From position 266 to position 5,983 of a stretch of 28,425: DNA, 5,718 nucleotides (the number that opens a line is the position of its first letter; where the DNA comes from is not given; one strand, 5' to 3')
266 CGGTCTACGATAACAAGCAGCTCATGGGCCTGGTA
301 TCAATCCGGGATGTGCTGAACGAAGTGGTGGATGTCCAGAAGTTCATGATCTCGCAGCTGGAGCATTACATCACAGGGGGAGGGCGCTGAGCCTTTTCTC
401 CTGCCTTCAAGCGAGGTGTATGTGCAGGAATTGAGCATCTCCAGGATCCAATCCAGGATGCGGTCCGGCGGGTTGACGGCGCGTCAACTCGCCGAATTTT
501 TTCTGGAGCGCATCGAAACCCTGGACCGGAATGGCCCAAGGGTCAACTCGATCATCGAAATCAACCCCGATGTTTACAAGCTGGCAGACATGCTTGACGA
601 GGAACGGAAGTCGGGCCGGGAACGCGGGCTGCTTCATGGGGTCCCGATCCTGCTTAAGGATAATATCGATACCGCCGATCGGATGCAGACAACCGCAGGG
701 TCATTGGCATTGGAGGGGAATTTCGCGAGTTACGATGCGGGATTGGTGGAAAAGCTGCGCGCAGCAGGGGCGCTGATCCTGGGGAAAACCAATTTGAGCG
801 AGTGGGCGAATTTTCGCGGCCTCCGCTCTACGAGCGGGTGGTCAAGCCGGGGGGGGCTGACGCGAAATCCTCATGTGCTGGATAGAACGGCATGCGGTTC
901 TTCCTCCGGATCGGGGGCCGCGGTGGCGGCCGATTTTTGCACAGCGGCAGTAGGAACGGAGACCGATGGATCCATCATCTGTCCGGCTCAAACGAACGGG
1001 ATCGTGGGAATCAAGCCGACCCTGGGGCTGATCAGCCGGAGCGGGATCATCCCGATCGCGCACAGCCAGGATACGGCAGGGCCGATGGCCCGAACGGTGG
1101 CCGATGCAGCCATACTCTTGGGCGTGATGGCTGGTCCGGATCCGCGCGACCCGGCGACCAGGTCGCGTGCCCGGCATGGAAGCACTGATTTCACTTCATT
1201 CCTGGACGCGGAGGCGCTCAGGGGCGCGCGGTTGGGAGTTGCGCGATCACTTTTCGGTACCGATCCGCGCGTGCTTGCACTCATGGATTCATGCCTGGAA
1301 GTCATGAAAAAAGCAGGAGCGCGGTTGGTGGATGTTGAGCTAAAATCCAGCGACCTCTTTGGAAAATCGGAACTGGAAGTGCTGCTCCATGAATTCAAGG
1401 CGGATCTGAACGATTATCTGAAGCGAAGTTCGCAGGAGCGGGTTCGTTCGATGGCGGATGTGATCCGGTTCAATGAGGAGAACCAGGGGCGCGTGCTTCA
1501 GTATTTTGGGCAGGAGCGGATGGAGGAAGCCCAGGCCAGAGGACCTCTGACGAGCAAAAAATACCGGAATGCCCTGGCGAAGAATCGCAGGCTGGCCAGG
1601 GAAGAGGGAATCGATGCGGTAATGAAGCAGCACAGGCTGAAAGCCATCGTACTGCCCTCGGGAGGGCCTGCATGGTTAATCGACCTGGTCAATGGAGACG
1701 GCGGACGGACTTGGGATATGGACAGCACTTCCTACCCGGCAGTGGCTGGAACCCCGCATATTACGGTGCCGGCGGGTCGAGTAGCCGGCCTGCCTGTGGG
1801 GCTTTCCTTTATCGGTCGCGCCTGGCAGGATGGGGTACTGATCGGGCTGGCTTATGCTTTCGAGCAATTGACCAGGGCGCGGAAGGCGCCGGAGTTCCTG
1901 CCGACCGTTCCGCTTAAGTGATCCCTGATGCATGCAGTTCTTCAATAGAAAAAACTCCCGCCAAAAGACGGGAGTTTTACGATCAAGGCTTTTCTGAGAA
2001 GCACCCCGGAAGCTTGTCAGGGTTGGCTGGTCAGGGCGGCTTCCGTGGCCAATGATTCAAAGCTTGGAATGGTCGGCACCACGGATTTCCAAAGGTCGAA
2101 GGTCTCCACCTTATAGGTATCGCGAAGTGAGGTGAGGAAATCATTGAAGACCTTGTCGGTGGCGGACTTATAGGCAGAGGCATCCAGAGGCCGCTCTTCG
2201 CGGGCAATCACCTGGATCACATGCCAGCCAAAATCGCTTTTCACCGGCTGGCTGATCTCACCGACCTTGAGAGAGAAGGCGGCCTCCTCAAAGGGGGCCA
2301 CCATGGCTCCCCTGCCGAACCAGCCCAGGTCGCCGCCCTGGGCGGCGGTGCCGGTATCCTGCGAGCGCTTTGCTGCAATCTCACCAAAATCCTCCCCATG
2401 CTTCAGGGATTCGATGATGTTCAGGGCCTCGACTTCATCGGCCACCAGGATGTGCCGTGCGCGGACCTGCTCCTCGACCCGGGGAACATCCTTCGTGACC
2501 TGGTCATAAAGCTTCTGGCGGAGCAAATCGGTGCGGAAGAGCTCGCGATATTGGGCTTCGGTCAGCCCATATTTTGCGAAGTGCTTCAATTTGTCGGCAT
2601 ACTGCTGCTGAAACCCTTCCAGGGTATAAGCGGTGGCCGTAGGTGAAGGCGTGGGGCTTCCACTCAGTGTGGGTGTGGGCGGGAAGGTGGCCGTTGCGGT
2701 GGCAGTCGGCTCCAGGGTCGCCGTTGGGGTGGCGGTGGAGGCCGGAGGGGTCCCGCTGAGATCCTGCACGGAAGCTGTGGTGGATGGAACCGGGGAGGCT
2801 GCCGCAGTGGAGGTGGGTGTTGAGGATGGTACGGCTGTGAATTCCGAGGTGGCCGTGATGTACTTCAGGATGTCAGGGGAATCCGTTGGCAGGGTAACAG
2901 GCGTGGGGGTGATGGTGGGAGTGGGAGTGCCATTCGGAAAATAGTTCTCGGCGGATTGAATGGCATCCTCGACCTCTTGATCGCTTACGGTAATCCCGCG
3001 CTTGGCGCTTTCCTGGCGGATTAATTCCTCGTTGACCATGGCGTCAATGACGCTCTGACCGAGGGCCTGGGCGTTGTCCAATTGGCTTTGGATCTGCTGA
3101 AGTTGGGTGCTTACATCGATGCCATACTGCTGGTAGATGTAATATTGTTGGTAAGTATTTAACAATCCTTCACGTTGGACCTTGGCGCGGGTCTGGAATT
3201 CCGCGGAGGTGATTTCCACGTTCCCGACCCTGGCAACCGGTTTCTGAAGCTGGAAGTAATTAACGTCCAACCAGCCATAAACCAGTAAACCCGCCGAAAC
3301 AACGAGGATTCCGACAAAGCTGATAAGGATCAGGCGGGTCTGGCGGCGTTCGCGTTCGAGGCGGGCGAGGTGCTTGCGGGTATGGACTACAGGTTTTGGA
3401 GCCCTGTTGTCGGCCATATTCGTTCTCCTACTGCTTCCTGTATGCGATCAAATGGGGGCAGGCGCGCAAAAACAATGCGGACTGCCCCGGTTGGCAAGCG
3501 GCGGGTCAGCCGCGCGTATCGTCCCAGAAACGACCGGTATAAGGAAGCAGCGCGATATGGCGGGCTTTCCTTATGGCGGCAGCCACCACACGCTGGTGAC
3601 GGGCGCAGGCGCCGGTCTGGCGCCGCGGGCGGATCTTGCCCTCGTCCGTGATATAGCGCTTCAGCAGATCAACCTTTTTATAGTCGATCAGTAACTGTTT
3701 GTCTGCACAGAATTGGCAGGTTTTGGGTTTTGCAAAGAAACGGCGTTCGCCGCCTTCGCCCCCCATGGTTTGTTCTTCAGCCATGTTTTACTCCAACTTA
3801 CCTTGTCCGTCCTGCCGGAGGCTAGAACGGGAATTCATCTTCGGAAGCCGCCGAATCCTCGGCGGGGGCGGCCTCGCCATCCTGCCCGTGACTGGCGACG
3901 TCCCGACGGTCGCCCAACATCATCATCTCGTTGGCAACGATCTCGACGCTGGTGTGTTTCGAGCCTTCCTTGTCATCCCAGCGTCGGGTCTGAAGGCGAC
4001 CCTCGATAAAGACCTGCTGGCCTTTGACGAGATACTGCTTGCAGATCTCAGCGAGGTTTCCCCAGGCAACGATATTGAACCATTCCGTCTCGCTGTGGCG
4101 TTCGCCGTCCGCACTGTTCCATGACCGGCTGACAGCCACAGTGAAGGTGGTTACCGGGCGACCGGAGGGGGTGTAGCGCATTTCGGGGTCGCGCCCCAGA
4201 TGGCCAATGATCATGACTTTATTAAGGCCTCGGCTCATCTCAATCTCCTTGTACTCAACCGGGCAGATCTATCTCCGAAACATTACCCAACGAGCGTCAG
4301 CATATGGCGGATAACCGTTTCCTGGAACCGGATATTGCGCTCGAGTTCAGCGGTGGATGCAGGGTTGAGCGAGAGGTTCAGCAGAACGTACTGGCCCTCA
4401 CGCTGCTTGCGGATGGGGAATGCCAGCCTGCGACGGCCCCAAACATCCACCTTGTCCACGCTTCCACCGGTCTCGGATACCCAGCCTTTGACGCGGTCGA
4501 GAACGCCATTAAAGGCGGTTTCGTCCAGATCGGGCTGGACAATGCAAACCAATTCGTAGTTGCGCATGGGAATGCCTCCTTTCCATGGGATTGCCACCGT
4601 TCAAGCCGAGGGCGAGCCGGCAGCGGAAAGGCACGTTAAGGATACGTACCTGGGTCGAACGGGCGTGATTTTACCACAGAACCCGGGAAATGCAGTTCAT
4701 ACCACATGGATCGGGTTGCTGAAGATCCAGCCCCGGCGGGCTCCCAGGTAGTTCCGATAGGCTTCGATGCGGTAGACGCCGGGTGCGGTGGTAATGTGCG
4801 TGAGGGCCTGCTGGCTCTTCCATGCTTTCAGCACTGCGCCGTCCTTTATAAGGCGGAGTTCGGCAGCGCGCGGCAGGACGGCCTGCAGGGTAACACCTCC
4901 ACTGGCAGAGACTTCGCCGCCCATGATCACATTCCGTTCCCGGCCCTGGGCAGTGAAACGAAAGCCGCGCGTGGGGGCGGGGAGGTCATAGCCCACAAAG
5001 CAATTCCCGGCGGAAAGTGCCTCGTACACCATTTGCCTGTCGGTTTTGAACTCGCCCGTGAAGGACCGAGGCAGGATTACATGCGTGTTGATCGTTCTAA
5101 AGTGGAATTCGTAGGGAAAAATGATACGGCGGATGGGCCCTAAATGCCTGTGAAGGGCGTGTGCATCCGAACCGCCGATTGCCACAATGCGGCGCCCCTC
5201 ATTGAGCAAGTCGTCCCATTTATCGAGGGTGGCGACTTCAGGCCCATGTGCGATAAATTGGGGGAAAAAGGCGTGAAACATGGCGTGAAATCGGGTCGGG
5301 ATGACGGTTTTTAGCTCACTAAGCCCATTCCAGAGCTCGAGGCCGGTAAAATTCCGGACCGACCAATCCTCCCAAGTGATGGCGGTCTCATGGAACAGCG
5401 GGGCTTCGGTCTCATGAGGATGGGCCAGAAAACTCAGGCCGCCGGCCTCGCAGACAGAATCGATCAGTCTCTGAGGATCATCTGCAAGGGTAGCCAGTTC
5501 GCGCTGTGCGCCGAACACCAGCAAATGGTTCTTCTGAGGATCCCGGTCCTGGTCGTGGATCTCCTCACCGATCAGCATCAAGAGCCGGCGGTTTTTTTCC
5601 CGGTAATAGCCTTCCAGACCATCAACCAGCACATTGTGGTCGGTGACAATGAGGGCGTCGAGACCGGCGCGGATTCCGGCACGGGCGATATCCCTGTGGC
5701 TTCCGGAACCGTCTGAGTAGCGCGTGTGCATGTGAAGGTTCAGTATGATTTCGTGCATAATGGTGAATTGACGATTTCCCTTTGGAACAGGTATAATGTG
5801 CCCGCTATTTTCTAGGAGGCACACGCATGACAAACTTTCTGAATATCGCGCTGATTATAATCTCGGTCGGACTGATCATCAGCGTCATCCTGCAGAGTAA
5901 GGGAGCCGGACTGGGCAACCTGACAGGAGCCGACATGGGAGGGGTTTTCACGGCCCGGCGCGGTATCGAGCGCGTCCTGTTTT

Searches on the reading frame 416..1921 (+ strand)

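Call 14: search_protein_families(library=pfam, proteins=[window:416-1921:+], max_evalue=0.00001)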
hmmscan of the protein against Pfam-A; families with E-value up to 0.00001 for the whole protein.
window:416-1921:+ (501 aa): 1 family
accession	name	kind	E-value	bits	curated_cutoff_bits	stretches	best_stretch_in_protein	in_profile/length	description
PF01425.27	Amidase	-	5.6e-97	326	27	1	26-474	3-443/445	Amidase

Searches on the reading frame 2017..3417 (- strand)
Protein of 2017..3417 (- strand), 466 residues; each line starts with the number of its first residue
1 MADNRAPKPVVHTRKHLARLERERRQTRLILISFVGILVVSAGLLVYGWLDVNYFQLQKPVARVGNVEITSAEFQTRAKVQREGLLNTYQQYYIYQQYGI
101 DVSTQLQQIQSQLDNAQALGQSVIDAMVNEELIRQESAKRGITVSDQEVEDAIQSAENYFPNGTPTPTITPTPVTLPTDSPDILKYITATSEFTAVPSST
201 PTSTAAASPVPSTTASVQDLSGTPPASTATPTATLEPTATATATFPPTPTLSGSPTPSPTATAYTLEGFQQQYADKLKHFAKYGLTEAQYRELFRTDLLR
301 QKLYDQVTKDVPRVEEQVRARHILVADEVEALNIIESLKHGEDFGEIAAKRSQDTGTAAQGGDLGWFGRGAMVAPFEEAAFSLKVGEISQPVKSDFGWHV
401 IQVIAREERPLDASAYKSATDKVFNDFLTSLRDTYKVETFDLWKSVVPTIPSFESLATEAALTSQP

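Call 14: search_protein_families(library=pfam, proteins=[window:2017-3417:-], max_evalue=0.00001)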
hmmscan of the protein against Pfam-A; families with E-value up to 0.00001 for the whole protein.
window:2017-3417:- (466 aa): 5 families
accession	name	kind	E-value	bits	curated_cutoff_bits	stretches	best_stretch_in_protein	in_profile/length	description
PF13616.12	Rotamase_3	-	4.1e-26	92.2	22.5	1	314-406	12-115/116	PPIC-type PPIASE domain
PF00639.27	Rotamase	-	5.6e-24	85.4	21.7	1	330-404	21-96/97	PPIC-type PPIASE domain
PF13624.11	SurA_N_3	-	4.8e-14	52.9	27.2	1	24-163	6-127/162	SurA-like N-terminal domain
PF13623.11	SurA_N_2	-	8e-11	42.4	28.5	1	25-158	8-124/145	SurA-like N-terminal domain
PF13145.12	Rotamase_2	-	7.6e-10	40.1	27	1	314-411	19-116/121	PPIC-type PPIASE domain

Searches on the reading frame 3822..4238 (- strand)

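Call 94: search_protein_families(library=pfam, proteins=[window:3822-4238:-], max_evalue=0.0001)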
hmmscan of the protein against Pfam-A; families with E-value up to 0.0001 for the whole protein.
window:3822-4238:- (138 aa): 2 families
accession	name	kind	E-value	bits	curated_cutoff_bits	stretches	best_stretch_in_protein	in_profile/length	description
PF00436.31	SSB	-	5e-41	139.4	26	1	5-108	1-104/104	Single-strand binding protein family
PF22657.2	SSB_1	-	1.3e-06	29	27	1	6-88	1-81/91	Another single-strand binding protein family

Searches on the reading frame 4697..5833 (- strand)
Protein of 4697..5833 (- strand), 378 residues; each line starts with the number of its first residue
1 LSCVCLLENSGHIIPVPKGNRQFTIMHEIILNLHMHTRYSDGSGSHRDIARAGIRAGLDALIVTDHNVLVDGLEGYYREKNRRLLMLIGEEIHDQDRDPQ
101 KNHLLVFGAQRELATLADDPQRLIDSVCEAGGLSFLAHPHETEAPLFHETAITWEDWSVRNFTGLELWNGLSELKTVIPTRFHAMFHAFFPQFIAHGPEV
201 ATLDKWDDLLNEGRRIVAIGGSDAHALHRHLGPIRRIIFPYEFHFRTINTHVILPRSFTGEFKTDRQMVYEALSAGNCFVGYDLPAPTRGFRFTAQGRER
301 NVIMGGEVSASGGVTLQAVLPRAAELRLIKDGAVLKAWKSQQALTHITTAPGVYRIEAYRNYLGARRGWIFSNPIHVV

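Call 14: search_protein_families(library=pfam, proteins=[window:4697-5833:-], max_evalue=0.00001)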
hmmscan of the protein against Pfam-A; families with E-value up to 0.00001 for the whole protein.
window:4697-5833:- (378 aa): 1 family
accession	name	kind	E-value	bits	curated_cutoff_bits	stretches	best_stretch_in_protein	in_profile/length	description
PF02811.25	PHP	-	3.1e-09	37.8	26.4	1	33-107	2-78/164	PHP domain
